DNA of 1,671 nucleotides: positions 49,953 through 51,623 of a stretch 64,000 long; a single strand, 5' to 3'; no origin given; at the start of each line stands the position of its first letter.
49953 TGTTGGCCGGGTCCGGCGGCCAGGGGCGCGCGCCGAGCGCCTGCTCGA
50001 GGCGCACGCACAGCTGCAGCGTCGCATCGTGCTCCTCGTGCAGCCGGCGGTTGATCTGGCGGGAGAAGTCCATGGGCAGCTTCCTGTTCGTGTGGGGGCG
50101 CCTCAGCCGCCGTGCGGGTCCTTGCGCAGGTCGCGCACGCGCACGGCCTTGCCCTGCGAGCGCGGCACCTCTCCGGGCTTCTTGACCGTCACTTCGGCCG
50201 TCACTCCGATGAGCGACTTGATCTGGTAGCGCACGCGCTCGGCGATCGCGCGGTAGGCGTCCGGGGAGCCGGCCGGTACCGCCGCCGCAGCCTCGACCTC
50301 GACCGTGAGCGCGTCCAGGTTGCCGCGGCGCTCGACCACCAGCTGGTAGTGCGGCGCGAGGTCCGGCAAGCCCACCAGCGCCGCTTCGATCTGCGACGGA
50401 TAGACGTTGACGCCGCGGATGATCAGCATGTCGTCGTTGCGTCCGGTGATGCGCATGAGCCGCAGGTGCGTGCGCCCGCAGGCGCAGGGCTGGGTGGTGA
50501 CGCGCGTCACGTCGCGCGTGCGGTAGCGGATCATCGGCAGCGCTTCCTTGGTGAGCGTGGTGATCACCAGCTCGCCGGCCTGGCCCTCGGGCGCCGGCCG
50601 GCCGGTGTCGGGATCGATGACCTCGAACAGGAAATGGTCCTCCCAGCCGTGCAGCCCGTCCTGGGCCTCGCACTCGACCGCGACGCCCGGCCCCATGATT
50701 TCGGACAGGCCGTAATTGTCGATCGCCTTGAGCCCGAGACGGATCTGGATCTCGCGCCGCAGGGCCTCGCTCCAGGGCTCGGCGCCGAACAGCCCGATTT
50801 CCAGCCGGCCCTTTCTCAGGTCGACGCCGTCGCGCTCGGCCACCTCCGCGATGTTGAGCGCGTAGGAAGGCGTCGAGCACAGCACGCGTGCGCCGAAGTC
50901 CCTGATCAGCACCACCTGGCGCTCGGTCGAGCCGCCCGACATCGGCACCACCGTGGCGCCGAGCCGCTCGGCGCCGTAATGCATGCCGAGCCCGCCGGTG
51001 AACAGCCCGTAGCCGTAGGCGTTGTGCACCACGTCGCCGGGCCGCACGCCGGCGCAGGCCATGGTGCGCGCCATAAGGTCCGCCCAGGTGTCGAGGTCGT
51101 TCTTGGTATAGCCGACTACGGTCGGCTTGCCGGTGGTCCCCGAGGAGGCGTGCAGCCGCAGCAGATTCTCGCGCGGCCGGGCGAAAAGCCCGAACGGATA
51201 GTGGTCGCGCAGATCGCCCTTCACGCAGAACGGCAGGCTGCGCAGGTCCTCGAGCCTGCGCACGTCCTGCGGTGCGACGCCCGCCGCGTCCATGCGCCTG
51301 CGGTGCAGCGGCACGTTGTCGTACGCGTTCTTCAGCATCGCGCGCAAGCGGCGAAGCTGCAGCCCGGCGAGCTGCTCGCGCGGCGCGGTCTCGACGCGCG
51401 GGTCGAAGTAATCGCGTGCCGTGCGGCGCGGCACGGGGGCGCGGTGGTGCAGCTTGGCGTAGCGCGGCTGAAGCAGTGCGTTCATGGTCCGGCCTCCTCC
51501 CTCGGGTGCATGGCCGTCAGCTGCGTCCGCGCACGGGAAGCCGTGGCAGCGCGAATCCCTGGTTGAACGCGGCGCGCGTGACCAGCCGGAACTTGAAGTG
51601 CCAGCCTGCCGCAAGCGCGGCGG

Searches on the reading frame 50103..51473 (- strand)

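Call 50: search_protein_families(library=pfam, proteins=[window:50103-51473:-], max_evalue=0.01)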
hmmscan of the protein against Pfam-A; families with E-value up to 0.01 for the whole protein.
window:50103-51473:- (456 aa): 2 families
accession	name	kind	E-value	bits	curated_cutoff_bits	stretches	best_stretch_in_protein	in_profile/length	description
PF14535.12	AMP-binding_C_2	-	5.4e-27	94.3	25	1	354-450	1-96/96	AMP-binding enzyme C-terminal domain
PF00501.34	AMP-binding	-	1.7e-17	63.8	29.9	1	108-305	168-375/384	AMP-binding enzyme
